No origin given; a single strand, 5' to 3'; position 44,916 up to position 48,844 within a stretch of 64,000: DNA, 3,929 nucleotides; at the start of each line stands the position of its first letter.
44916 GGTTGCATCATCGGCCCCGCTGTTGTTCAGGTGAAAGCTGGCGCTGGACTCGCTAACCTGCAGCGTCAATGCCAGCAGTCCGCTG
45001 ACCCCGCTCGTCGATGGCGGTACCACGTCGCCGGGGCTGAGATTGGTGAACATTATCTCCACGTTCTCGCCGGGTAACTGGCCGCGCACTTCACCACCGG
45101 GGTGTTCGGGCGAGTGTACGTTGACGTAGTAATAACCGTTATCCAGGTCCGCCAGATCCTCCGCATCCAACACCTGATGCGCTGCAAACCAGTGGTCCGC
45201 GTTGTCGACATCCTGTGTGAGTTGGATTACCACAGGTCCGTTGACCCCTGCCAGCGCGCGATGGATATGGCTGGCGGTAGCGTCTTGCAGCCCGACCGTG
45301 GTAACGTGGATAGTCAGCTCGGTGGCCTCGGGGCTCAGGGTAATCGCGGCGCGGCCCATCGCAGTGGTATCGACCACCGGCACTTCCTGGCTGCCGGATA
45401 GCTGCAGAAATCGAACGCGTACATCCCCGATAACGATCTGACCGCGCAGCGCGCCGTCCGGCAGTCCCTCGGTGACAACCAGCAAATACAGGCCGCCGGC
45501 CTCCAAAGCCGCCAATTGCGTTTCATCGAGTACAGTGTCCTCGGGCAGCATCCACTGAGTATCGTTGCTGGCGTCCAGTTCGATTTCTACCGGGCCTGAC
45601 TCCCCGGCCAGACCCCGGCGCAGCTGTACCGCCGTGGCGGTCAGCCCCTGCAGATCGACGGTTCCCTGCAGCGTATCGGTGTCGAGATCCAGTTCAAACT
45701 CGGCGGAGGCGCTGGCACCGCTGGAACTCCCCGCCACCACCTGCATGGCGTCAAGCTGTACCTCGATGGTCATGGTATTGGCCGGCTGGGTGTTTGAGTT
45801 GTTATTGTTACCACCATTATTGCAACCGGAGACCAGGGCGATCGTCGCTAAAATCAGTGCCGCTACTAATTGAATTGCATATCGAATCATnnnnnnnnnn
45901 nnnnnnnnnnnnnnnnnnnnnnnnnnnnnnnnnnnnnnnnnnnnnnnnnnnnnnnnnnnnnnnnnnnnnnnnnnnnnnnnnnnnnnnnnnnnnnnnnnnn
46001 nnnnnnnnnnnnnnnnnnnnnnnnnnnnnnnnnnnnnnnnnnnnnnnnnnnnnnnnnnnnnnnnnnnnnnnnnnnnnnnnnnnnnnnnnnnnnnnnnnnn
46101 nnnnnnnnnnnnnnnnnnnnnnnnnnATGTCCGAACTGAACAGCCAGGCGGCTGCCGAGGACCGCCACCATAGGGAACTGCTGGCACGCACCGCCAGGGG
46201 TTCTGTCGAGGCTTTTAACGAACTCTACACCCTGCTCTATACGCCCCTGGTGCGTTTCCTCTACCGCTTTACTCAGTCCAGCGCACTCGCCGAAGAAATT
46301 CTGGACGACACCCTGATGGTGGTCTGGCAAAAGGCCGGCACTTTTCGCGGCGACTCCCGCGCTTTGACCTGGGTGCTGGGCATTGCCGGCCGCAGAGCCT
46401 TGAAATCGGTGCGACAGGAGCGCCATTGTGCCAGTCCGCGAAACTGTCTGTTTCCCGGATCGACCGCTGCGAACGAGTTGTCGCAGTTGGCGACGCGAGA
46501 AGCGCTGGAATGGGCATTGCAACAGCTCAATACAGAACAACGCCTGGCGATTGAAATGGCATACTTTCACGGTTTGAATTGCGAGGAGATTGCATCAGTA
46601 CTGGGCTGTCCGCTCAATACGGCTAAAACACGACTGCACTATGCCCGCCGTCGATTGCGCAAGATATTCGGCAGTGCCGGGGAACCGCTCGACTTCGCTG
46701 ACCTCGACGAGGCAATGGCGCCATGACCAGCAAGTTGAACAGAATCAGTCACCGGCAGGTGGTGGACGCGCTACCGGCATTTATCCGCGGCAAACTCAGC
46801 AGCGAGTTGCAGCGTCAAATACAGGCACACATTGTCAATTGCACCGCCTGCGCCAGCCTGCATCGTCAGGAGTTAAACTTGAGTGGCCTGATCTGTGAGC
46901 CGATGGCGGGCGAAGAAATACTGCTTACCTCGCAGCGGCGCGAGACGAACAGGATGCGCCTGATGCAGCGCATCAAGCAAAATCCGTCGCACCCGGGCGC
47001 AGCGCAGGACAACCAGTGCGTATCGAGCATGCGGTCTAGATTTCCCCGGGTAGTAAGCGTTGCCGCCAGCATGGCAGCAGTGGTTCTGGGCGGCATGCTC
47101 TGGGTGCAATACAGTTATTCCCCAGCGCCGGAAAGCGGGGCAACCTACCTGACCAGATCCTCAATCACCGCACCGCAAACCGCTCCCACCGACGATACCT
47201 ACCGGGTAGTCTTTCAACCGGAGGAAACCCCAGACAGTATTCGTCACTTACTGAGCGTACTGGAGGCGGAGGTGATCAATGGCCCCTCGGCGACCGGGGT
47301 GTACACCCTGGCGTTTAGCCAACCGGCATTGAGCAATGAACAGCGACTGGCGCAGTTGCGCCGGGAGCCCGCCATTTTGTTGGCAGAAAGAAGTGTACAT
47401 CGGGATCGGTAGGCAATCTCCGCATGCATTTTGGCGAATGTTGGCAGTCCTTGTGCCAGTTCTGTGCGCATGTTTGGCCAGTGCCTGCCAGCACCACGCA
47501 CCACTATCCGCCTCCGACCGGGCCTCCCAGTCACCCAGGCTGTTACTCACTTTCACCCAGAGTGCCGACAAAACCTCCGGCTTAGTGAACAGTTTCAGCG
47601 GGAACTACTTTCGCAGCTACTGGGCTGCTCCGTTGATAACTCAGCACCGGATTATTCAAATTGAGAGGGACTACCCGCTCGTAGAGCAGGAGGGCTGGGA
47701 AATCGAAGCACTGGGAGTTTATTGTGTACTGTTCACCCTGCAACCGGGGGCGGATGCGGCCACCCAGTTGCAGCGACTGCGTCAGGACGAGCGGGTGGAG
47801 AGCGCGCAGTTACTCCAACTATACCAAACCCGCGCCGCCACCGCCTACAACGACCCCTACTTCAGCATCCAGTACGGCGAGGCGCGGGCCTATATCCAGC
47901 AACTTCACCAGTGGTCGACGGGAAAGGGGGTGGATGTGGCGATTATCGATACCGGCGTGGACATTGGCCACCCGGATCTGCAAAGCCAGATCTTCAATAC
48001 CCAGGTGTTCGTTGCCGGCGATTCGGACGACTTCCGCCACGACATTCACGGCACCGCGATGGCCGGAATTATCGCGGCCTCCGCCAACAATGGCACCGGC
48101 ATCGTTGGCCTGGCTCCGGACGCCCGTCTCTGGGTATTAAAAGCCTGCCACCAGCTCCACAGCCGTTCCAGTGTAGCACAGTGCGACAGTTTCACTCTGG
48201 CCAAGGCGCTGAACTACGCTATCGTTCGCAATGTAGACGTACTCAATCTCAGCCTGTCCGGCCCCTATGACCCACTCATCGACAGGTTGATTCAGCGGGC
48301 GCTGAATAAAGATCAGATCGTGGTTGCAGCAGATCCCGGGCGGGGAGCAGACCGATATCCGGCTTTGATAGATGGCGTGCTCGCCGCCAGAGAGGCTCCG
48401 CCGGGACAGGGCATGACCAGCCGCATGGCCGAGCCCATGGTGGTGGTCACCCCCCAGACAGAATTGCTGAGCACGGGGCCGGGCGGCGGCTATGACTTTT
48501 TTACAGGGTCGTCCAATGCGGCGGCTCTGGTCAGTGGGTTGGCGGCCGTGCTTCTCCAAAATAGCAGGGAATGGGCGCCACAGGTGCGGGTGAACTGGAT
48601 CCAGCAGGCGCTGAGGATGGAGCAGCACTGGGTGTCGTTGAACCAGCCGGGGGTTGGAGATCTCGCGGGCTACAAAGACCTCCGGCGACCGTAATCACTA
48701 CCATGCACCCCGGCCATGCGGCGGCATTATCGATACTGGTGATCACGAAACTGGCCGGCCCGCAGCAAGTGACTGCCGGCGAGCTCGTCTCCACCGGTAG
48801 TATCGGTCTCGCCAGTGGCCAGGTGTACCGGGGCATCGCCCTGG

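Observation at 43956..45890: Unusual lipoprotein with three CHRD domains, an Ig-like domain, a (PE)6 linker and a cytochrome-like domain with non-canonical C-X4-CH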

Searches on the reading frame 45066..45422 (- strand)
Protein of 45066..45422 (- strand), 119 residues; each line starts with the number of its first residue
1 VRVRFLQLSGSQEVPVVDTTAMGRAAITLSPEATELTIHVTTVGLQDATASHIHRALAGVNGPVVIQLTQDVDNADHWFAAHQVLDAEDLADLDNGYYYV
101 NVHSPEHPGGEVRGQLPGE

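Call 33: search_solved_structures(query=A4, max_evalue=10, show_alignments=3)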
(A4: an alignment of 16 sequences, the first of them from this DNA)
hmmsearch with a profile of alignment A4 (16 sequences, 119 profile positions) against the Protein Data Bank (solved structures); distinct sequences matched with E-value up to 10: 7.
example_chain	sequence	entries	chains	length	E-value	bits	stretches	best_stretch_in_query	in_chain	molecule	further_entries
9qvv_A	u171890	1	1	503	6.3e-08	35.7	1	90-117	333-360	Chordin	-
9igm_A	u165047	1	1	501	6.9e-08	35.6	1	90-117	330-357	Chordin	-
9rd6_A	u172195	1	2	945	2e-06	30.9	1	90-117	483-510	Chordin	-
6os3_A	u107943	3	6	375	0.28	14.3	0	86-117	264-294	CymD prenyltransferase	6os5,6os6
5l8r_B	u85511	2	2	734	1.2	12.2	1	67-105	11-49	Photosystem I P700 chlorophyll a apoprotein A2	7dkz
6yac_B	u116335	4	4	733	1.2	12.2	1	67-105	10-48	Photosystem I P700 chlorophyll a apoprotein A2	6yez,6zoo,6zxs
4rku_B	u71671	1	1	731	1.3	12.1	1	67-105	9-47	Photosystem I P700 chlorophyll a apoprotein A2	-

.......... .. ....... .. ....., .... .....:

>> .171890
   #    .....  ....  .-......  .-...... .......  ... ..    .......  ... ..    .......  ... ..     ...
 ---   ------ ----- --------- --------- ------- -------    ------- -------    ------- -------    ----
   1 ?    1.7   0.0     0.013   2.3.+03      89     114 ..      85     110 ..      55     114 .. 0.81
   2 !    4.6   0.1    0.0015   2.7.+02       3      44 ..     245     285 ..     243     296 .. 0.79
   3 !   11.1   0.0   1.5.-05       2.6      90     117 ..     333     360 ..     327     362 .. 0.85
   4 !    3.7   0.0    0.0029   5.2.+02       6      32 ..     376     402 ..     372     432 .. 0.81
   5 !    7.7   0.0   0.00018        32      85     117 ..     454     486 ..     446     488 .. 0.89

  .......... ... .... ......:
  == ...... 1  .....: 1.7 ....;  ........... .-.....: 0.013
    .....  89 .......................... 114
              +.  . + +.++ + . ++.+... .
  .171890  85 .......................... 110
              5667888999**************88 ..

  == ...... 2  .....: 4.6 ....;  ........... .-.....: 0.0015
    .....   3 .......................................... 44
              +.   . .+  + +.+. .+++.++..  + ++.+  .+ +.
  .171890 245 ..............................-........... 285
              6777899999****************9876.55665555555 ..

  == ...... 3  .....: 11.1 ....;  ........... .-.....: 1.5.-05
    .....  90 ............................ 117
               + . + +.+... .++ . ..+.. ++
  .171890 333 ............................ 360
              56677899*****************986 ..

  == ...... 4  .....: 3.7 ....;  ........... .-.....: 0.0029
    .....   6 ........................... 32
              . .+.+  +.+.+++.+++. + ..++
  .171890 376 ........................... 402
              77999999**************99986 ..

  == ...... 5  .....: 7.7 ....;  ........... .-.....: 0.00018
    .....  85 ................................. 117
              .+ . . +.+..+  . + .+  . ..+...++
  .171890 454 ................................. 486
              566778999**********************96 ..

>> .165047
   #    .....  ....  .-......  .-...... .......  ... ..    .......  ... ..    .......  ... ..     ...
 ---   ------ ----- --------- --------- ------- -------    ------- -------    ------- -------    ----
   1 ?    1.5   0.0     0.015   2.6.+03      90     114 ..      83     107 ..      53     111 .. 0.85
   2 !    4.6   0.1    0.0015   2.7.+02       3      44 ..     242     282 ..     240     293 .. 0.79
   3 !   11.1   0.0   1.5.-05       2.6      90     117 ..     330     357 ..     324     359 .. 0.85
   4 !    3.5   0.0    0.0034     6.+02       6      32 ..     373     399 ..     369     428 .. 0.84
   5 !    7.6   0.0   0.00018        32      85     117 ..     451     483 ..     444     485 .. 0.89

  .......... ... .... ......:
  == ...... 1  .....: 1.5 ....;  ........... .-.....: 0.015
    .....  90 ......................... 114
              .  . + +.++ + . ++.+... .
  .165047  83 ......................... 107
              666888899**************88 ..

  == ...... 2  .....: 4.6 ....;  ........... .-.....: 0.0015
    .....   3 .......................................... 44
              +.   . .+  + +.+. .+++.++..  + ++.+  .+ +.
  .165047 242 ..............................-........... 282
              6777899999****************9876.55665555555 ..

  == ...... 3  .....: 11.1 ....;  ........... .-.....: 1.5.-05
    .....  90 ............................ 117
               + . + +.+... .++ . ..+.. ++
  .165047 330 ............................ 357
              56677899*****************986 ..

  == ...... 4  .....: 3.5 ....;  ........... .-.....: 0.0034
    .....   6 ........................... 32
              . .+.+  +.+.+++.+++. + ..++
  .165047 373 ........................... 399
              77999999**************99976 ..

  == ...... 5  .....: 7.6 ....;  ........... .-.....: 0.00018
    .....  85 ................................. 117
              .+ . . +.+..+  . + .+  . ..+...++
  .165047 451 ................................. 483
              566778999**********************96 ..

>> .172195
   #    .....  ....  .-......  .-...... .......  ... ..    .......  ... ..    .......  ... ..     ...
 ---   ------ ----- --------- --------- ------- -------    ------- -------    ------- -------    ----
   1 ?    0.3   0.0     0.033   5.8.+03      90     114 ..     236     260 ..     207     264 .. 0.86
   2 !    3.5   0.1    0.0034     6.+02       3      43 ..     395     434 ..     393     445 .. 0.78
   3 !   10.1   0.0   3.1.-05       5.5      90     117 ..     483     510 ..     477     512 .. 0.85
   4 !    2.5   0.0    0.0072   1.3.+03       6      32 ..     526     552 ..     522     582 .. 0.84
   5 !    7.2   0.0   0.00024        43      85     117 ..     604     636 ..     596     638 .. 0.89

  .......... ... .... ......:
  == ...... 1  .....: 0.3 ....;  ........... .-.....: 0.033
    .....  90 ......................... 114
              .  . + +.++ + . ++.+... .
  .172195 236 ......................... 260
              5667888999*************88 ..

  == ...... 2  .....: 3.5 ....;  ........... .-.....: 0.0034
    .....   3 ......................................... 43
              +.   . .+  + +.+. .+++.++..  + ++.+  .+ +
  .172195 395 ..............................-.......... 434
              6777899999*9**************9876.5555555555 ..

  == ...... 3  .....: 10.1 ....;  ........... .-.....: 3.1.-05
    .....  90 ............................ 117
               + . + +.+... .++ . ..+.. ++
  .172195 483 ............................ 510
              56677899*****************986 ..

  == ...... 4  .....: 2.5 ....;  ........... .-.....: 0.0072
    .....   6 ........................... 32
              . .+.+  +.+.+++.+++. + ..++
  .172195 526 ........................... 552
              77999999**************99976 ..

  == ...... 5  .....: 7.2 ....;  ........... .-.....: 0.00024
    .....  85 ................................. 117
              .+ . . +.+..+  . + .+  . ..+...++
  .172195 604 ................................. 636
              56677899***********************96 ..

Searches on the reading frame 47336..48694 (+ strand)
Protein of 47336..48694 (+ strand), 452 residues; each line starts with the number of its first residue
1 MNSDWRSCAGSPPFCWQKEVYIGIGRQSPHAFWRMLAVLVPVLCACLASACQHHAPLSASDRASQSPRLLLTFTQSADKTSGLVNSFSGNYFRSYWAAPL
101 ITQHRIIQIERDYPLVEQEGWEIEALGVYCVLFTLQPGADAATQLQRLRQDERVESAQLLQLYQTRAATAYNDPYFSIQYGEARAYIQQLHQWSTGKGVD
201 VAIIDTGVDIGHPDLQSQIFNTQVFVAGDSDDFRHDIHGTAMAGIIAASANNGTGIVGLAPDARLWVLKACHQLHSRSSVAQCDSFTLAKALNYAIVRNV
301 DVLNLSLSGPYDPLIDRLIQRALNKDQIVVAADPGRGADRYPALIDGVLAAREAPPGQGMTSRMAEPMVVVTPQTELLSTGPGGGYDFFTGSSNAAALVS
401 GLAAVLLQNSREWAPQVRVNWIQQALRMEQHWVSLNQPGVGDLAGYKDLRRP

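Call 3: search_protein_families(library=pfam, proteins=[window:47336-48694:+], max_evalue=0.1)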
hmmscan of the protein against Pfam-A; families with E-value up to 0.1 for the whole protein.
window:47336-48694:+ (452 aa): 1 family
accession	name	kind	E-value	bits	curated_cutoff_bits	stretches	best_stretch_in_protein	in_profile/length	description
PF00082.27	Peptidase_S8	-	4.4e-28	98.8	21.8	1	196-426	1-269/288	Subtilase family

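Call 4: search_protein_families(library=ncbifam, proteins=[window:47336-48694:+], max_evalue=0.1)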
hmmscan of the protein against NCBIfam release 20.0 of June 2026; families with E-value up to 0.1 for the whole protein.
window:47336-48694:+ (452 aa): 9 families
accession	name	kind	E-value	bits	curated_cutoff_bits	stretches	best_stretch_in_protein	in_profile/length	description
TIGR03921.1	T7SS_mycosin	equivalog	1.4e-41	142.8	278.75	1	187-430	3-267/353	type VII secretion-associated serine protease mycosin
NF049966.1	QH_SP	equivalog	4e-16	59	165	1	201-426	2-211/219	subtilisin-like serine protease QhpE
TIGR03895.1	protease_PatA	subfamily_domain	4.7e-07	28.9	421.05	1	238-423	1-193/606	PatA/PatG family cyanobactin maturation protease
NF042956.1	IteS_antiphage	equivalog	1.4e-06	26.9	900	1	144-310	200-361/747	S8 family anti-phage peptidase IteS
NF051851.1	AtpSerPepEprS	equivalog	4.1e-06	25.1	1700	1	194-269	64-148/988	autotransporter serine peptidase EprS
NF033595.1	denti_PrtP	equivalog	7.7e-06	24.8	300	1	234-260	246-272/606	dentilisin complex serine proteinase subunit PrtP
NF040809.1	germ_prot_CspBA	exception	6.1e-05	20.8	1250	1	369-409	1007-1047/1099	bifunctional germination protease/germinant receptor pseudoprotease CspBA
NF040808.2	CspC_non_triad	exception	0.0013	17.3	675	0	188-216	87-115/556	bile acid germinant receptor pseudoprotease CspC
NF040553.1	SGO_0316_fam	subfamily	0.003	15.2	1400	1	238-310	360-432/1486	SGO_0316/SGO_0317 family LPXTG-anchored serine peptidase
